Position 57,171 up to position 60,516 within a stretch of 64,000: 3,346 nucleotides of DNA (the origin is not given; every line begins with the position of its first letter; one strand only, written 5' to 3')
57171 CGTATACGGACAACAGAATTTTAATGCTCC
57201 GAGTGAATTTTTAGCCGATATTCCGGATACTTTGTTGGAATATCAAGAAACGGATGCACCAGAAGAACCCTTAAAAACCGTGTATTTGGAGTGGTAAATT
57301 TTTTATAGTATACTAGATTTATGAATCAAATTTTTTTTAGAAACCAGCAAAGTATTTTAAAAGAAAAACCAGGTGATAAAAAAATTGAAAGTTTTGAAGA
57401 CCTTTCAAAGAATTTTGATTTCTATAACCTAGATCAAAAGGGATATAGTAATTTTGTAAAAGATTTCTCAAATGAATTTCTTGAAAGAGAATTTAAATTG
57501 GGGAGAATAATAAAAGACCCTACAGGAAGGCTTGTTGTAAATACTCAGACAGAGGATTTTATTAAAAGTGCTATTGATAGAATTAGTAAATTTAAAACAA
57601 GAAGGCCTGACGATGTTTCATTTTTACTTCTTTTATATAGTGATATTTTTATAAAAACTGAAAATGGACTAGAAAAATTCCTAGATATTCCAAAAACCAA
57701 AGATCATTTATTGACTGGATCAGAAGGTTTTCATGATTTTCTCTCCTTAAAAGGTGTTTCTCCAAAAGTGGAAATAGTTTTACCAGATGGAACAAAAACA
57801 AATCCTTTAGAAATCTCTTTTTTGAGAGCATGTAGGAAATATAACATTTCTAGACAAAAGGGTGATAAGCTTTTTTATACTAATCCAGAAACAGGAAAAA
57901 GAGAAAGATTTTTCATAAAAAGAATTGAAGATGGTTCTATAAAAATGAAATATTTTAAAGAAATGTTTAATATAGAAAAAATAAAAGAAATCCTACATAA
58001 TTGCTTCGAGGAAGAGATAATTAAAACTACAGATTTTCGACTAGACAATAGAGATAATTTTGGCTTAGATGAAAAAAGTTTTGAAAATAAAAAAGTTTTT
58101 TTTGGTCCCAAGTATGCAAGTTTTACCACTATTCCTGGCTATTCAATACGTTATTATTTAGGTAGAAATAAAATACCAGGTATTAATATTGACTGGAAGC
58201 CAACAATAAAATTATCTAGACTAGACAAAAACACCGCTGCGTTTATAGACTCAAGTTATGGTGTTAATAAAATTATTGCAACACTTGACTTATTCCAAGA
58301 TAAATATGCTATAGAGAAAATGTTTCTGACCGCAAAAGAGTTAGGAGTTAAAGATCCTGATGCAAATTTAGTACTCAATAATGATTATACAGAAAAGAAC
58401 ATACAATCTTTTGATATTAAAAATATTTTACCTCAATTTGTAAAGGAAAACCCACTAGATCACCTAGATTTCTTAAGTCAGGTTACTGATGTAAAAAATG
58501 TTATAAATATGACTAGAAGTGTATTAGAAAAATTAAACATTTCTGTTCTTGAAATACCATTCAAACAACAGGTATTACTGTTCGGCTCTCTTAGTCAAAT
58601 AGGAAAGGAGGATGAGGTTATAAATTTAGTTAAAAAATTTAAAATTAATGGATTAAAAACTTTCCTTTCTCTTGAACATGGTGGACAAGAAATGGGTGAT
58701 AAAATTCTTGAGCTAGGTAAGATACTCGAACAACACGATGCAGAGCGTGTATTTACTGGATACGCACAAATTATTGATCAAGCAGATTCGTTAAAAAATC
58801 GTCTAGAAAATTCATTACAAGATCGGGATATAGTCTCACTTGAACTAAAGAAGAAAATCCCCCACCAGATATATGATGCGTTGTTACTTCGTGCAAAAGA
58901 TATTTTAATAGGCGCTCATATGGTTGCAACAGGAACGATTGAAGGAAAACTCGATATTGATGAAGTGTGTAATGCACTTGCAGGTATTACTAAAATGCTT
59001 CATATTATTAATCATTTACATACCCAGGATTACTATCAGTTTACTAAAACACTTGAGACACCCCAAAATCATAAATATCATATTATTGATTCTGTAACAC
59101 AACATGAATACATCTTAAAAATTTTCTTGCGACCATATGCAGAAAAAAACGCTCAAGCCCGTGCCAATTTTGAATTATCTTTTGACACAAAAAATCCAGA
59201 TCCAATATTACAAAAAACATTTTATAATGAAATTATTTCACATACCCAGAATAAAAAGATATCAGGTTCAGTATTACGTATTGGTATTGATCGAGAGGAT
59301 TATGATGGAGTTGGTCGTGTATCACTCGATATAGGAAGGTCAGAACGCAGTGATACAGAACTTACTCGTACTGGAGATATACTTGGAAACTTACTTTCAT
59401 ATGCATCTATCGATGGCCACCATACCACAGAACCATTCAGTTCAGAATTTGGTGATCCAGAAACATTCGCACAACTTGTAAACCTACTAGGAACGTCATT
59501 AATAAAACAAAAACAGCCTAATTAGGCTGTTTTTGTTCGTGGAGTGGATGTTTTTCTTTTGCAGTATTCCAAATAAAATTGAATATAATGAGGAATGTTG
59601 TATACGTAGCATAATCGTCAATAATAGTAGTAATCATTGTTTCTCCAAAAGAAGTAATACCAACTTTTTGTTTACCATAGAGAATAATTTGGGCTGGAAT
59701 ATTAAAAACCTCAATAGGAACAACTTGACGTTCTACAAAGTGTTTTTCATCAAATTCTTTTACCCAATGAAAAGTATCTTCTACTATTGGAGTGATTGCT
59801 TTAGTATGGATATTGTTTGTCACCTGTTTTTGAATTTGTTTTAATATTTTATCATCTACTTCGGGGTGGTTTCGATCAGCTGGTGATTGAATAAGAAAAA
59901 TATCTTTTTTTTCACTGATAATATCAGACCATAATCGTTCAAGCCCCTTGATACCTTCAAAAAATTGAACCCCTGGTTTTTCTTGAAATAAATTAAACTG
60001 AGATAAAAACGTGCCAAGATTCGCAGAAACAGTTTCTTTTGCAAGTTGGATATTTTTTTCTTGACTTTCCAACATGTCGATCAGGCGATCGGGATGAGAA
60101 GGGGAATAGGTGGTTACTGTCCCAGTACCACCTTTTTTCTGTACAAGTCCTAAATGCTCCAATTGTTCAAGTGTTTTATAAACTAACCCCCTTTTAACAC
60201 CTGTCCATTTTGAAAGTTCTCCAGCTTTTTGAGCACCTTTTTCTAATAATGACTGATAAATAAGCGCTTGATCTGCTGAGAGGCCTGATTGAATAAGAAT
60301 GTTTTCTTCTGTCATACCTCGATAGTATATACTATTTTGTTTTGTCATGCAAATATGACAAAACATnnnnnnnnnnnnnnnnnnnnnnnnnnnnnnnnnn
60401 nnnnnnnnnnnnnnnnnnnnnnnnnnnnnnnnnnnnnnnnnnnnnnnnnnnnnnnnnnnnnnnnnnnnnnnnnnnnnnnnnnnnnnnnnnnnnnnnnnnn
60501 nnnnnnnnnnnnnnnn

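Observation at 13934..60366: Four-member family of wHTH regulators, each divergently paired with a different cargo through a similar operator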

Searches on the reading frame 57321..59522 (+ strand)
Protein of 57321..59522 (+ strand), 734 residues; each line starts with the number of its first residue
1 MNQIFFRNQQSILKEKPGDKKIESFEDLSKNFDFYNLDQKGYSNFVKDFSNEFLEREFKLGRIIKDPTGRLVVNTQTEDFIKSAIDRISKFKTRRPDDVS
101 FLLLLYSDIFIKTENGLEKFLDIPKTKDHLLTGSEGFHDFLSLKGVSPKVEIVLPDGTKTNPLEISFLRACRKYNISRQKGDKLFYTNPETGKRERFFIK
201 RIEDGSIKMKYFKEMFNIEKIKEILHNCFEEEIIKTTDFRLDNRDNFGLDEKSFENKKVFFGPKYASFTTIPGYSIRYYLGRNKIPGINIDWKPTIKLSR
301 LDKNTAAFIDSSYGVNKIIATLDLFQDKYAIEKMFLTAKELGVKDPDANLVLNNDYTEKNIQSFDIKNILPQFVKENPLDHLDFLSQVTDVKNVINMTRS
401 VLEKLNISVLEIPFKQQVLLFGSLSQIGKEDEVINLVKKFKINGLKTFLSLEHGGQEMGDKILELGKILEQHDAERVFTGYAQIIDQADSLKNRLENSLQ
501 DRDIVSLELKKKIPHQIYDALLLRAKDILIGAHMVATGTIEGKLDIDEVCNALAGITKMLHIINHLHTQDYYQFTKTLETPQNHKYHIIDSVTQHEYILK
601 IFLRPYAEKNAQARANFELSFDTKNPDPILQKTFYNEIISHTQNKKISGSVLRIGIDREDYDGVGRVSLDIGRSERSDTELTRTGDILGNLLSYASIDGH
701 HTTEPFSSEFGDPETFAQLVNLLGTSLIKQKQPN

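Call 85: search_protein_families(library=pfam, proteins=[window:57321-59522:+], max_evalue=0.01)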
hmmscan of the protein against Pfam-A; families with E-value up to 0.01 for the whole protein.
window:57321-59522:+ (734 aa): 2 families
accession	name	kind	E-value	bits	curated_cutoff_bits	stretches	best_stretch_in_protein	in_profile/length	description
PF13497.11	DUF4121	-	0.0036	17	27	0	154-233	25-104/264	Domain of unknown function (DUF4121)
PF24360.1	DUF7516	-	0.008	16.7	27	0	210-237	41-68/87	Domain of unknown function (DUF7516)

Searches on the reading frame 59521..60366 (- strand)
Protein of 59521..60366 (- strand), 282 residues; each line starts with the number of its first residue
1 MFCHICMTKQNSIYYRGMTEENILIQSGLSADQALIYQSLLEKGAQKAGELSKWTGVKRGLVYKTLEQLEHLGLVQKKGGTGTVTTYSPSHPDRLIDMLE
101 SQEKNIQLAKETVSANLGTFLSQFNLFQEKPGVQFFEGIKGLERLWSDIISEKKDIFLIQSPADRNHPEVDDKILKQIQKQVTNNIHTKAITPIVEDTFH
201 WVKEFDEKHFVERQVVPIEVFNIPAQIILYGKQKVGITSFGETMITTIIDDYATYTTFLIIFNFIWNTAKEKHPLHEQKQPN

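Call 5: search_protein_families(library=pfam, proteins=[window:59521-60366:-], max_evalue=1)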
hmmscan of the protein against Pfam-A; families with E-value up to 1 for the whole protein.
window:59521-60366:- (282 aa): 11 families
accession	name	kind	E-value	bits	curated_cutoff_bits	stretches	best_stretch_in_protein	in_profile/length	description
PF01978.25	TrmB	-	2.6e-11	43.7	25.6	1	28-92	5-67/68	Sugar-specific transcriptional regulator TrmB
PF01022.26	HTH_5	-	0.0039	17.5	22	1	40-77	10-47/47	Bacterial regulatory protein, arsR family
PF21660.3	MCP_C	-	0.012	16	27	1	184-270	37-119/163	Filamentous archaeal viruses coat protein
PF01047.28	MarR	-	0.016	15.5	24.6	1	30-78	2-50/59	MarR family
PF14394.12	DUF4423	-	0.045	14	30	1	46-114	37-108/165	Domain of unknown function (DUF4423)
PF08221.17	HTH_9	-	0.047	14.2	23.4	1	36-76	18-58/62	RNA polymerase III subunit RPC82 helix-turn-helix domain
PF13463.12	HTH_27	-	0.072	13.8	22.2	1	29-80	1-53/68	Winged helix DNA-binding domain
PF25213.1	HVO_A0261_N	-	0.11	12.8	35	1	41-86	20-65/86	HVO_A0261 N-terminal domain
PF00392.27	GntR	-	0.12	12.5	27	1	50-83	29-62/64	Bacterial regulatory proteins, gntR family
PF02082.26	Rrf2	-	0.15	12.6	30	1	33-85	10-64/132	Iron-dependent Transcriptional regulator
PF09339.16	HTH_IclR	-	0.22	11.8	22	1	47-77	20-50/52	IclR helix-turn-helix domain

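Call 37: find_homologous_proteins(query=window:59521-60366:-)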
Query window:59521-60366:- (282 aa): 49 proteins with E <= 0.001 among 628 candidates.
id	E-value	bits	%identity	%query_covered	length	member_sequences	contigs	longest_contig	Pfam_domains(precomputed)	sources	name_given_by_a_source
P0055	3.9e-186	635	100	100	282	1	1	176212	PF01978.26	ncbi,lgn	-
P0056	1.7e-142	492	84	92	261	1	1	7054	PF01978.26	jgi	jgi:sugar-specific transcriptional regulator TrmB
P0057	1.6e-121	423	72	91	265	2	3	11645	PF01978.26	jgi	jgi:sugar-specific transcriptional regulator TrmB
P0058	4.1e-95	337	59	93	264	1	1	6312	PF01978.26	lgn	-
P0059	7.5e-95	336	58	91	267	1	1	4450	PF01978.26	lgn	-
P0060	4.4e-86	307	54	91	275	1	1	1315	PF01978.26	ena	-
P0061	9.3e-85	303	53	90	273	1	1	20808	PF01978.26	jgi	-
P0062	2.1e-84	302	54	91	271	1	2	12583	PF01978.26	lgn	-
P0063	8.0e-84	300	55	91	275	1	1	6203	PF01978.26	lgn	-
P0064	3.7e-81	291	53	91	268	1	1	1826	PF01978.26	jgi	-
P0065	4.3e-80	287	54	91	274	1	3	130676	PF01978.26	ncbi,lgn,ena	-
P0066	6.0e-79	284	51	91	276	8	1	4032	PF01978.26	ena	-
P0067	3.5e-78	281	52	92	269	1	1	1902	PF01978.26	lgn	-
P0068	5.6e-78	281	65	71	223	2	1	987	PF01978.26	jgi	jgi:sugar-specific transcriptional regulator TrmB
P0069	2.1e-55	206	41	89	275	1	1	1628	PF01978.26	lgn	-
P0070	1.2e-49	188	41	90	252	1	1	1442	PF01978.26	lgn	-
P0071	1.6e-49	187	38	88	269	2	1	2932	PF01978.26,PF12802.14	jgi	-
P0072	5.4e-49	185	41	89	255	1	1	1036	PF01978.26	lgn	-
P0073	9.4e-49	185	42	90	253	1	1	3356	PF01978.26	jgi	jgi:sugar-specific transcriptional regulator TrmB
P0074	2.7e-48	183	40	91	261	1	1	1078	PF01978.26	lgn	-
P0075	7.6e-48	182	40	88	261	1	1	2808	PF01978.26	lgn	-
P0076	8.6e-48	182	50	58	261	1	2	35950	PF01978.26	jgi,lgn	-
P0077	1.2e-47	181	42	87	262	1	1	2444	PF01978.26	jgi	jgi:sugar-specific transcriptional regulator TrmB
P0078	1.6e-47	181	43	90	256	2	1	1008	PF01978.26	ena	-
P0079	9.7e-47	178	41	90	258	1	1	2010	PF01978.26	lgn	-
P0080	2.7e-46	177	41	89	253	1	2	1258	PF01978.26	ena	-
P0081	6.5e-46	175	40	89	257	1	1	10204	PF01978.26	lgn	-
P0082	1.1e-45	175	41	88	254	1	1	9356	PF01978.26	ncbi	ncbi:MAG: helix-turn-helix domain-containing protein [Patescibacteria group bacterium]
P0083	7.5e-45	172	39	89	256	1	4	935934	PF01978.26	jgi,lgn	jgi:sugar-specific transcriptional regulator TrmB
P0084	8.7e-45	172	41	89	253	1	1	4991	PF01978.26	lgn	-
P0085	9.3e-45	172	38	91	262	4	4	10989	PF01978.26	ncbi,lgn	-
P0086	9.9e-45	172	37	90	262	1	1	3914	PF01978.26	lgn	-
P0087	1.0e-44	171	41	90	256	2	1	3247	PF01978.26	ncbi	-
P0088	1.1e-44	171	41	90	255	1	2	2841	PF01978.26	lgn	-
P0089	1.1e-44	171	41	89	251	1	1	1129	PF01978.26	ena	-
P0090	1.6e-44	171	41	88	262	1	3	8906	PF01978.26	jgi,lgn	-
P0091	1.7e-44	171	41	89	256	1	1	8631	PF01978.26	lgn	-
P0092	3.4e-44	170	38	88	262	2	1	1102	PF01978.26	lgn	-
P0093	1.1e-43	168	39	90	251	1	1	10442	PF01978.26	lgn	-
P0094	1.2e-43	168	41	90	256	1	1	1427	PF01978.26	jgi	jgi:sugar-specific transcriptional regulator TrmB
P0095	4.0e-43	166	41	90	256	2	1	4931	PF01978.26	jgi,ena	-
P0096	6.1e-43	166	38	90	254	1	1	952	PF01978.26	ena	-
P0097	8.3e-43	165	39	89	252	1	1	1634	PF01978.26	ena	-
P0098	8.9e-42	162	40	88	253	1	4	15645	PF01978.26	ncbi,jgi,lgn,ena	-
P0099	6.7e-41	159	56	52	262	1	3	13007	PF01978.26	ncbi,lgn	-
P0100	7.4e-41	159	36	89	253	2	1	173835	PF01978.26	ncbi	-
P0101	1.1e-40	158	37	93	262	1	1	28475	PF01978.26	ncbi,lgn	-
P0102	9.4e-40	155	36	90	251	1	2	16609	PF01978.26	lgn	-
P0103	8.0e-32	129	32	88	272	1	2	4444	PF01978.26,PF12802.14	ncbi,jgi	jgi:sugar-specific transcriptional regulator TrmB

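Call 52: find_encoding_contigs(protein=P0055, flank=6000, max_places=1)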
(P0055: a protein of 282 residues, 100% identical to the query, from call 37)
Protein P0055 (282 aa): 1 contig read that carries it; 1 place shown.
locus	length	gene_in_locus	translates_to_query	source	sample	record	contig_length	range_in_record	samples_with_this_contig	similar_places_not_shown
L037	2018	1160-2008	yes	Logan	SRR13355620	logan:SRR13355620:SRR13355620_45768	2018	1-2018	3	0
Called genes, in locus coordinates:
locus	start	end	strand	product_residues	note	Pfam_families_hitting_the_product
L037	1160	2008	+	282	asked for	PF01978:TrmB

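Call 53: find_encoding_contigs(protein=P0065, flank=4000, max_places=1)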
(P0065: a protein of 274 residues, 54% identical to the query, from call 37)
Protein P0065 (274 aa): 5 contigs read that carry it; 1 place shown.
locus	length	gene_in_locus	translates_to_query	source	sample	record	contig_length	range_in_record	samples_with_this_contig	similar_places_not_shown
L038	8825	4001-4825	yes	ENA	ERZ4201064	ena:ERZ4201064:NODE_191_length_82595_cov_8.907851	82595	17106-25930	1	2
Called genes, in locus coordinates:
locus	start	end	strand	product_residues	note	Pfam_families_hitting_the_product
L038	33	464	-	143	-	-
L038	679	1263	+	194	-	PF00574:CLP_protease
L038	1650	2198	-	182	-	-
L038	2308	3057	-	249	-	-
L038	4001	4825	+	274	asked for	PF01978:TrmB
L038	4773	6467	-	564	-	-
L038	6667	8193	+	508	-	PF12072:RNase_Y_N, PF01966:HD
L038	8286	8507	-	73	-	-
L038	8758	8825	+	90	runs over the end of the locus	PF00216:Bac_DNA_binding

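Call 54: find_encoding_contigs(protein=P0061, flank=4000, max_places=1)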
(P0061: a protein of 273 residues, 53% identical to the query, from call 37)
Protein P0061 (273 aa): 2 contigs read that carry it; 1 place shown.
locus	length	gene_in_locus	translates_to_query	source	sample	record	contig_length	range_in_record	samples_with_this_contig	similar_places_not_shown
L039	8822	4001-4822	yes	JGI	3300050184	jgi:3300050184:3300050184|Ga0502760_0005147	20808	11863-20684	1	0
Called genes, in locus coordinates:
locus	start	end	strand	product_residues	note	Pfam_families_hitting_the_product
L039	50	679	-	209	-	-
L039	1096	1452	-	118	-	-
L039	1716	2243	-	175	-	-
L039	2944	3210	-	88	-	-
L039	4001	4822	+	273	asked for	PF01978:TrmB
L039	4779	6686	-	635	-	-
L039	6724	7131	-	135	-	PF02021:UPF0102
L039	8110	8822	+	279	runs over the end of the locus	?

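Call 56: predict_structure(alignment_id=A3)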
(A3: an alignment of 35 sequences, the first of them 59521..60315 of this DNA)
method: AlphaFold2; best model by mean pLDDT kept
length: 265 residues; sequences in the alignment: 35
mean_pLDDT: 89.5   pTM: 0.59
mean pLDDT of the five models: 89.5, 89.3, 87.9, 87.7, 87.0
residues with pLDDT >= 90: 184; 70-90: 64; 50-70: 13; < 50: 4
segments of 3 or more residues with pLDDT < 50: 262-265
pLDDT, mean of each block of 10 residues (from residue 1): 86 96 96 95 96 95 82 93 91 83 71 76 94 96 93 90 95 93 84 92 93 97 94 95 97 79 44
secondary structure, 60 per line:
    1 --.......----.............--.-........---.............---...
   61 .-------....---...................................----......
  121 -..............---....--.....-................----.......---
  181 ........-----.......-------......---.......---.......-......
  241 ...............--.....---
elements in order: H3-9 H14-26 H31-38 H42-54 E58-61 E69-72 H76-110 E115-120 H122-135 E139-142 H145-149 H151-166 E171-177 H181-188 E194-200 E208-213 E217-223 E227-233 H235-255 H258-262

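Call 60: fold_search(model_id=the predicted structure, library=pdb)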
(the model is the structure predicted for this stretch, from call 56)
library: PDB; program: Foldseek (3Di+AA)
matches with E <= 10: 1540; with E <= 0.001: 20
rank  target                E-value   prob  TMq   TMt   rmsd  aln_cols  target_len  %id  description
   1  5bqt_A                3.7e-14  1.00  0.38  0.38  15.4       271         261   16  Structure of TrmBL2, an archaeal chromatin protein, shows a novel mode of DNA binding. (released 2015-09-02)
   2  5bpd_D                3.7e-14  1.00  0.35  0.35  12.4       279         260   17  Structure of TrmBL2, an archaeal chromatin protein, shows a novel mode of DNA binding. (released 2015-09-02)
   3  5box_A                2.4e-13  1.00  0.37  0.37  15.5       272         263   16  Structure of TrmBL2, an archaeal chromatin protein, shows a novel mode of DNA binding. (released 2015-09-02)
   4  5bpd_C                2.5e-13  1.00  0.36  0.37  12.2       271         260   16  Structure of TrmBL2, an archaeal chromatin protein, shows a novel mode of DNA binding. (released 2015-09-02)
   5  5bpi_D                2.8e-13  1.00  0.36  0.37  12.3       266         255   17  Structure of TrmBL2, an archaeal chromatin protein, shows a novel mode of DNA binding. (released 2015-09-02)
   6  5bpi_C                4.9e-13  1.00  0.37  0.38  12.8       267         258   16  Structure of TrmBL2, an archaeal chromatin protein, shows a novel mode of DNA binding. (released 2015-09-02)
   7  5bqt_B                5.5e-13  1.00  0.36  0.37  15.2       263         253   16  Structure of TrmBL2, an archaeal chromatin protein, shows a novel mode of DNA binding. (released 2015-09-02)
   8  5bpd_B                3.3e-12  1.00  0.36  0.36  15.3       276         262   17  Structure of TrmBL2, an archaeal chromatin protein, shows a novel mode of DNA binding. (released 2015-09-02)
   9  4ggj                  3.4e-05  1.00  0.38  0.59   3.5       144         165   14  Crystal structure of Zucchini from mouse (mZuc / PLD6 / MitoPLD) (released 2012-10-10)
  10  4ggk                  7.5e-05  1.00  0.36  0.56   3.6       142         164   13  Crystal structure of Zucchini from mouse (mZuc / PLD6 / MitoPLD) bound to tungstate (released 2012-10-10)
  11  9fhs                  5.5e-04  1.00  0.40  0.30   3.6       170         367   12  Structure of the F13 protein of Vaccinia virus (F432 crystal form) (released 2025-03-12)
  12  3r0a_A                5.8e-04  1.00  0.28  0.57   4.3       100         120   16  Possible transcriptional regulator from Methanosarcina mazei Go1 (gi 21227196) (released 2011-03-23)
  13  8v08_B                6.9e-04  1.00  0.38  0.26   4.7       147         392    7  Crystal structure of human PLD4 co-crystallized with 5'Pi-ssDNA (released 2024-03-13)
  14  6pln_A                7.4e-04  1.00  0.30  0.68   3.3       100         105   23  X-ray crystal structure of Pyrococcus furiosus general transcription factor TFE-alpha (released 2020-07-08)
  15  6xjf_G                7.8e-04  1.00  0.29  0.65   4.0       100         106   22  X-ray crystal structure of Pyrococcus furiosus general transcription factor TFE-alpha (SeMet labeled protein) (released 2020-07-08)
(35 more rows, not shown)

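Call 68: search_protein_families(library=ncbifam, proteins=[window:59521-60315:-], max_evalue=0.01)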
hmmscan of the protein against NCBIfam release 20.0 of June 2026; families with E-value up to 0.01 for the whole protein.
window:59521-60315:- (265 aa): 6 families
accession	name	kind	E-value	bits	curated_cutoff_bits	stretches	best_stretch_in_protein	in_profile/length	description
NF040851.1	tran_reg_TrmB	equivalog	6.2e-06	25.6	600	1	6-176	10-170/338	HTH-type sugar-sensing transcriptional regulator TrmB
TIGR01884.1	cas_HTH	subfamily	3e-05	23.5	60.2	1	6-63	134-191/202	CRISPR-associated CARF protein Csa3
NF047390.1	TransRegTrmBL1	equivalog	4.9e-05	22.5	650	1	5-85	5-86/341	HTH-type sugar sensing transcriptional regulator TrmBL1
NF053606.1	Sta1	subfamily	0.00049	20.2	80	1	11-61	17-67/100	Sta1 family transcriptional regulator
NF040939.2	trans_reg_lrs14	equivalog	0.007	16.4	90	0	5-61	12-69/103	Lrs14 family HTH-type transcriptional regulator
TIGR02404.1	trehalos_R_Bsub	equivalog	0.0093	15.6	211.95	0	33-68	29-64/233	trehalose operon repressor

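Call 72: find_encoding_contigs(protein=P0057, flank=3000, max_places=1)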
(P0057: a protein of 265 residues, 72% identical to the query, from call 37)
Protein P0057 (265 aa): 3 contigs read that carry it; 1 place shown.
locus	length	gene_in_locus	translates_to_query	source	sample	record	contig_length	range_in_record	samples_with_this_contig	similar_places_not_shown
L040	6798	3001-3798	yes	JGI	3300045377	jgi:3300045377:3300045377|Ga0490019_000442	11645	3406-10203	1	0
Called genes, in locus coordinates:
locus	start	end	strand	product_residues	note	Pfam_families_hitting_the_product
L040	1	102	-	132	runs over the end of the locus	-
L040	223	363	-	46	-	-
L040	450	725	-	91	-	-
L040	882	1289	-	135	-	-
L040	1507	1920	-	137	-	PF08960:STIV_B116-like (weak)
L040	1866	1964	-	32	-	-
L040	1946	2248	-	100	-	-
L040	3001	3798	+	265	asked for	PF01978:TrmB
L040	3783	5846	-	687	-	-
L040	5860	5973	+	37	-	-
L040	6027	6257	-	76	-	-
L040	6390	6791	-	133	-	PF01978:TrmB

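Call 73: find_encoding_contigs(protein=P0062, flank=3000, max_places=1)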
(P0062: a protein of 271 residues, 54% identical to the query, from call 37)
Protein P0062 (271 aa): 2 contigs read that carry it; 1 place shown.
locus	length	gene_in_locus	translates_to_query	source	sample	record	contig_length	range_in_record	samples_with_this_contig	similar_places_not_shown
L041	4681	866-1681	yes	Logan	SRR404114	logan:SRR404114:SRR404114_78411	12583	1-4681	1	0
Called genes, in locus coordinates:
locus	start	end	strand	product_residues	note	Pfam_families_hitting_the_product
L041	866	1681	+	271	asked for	PF01978:TrmB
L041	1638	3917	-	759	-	-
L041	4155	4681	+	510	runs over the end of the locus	PF12072:RNase_Y_N, PF01966:HD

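Call 74: find_encoding_contigs(protein=P0083, flank=3000, max_places=1)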
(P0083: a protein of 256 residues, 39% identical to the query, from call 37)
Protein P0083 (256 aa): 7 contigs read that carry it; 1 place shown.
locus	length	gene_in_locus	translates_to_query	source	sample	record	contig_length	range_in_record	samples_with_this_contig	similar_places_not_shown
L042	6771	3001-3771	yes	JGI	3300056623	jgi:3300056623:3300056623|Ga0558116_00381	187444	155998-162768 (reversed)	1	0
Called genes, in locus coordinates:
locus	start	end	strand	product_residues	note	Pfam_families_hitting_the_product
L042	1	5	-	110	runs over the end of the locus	-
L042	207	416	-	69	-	-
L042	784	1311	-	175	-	-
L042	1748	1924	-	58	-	-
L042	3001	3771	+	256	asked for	PF01978:TrmB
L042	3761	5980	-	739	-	-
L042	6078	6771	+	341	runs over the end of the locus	PF01595:CNNM, PF00571:CBS (weak)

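Call 81: search_protein_families(library=padloc, proteins=[window:59521-60315:-], max_evalue=0.001)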
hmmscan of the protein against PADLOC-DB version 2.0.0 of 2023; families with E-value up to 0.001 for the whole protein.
window:59521-60315:- (265 aa): 5 families
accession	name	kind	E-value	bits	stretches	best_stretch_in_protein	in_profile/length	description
PDLC01044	Csa3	-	7.8e-06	23.9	1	9-67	131-185/194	Type I-A associated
PDLC01268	CasR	-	4.4e-05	21.5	1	11-63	121-172/179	"CAS-I,CAS-II,CAS-III,CAS-IV,CAS-V,CAS-VI; associated_signaling"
PDLC01434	CasR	-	7.1e-05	20.7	1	9-64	123-178/191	"CAS-I,CAS-II,CAS-III,CAS-IV,CAS-V,CAS-VI; associated_signaling"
PDLC01438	Csa3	-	0.00013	20.1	1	16-101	150-232/305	"CAS-I,CAS-II,CAS-III,CAS-IV,CAS-V,CAS-VI; associated_signaling"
PDLC01849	CARF3--CARF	-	0.00034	18.4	0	11-62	135-185/197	-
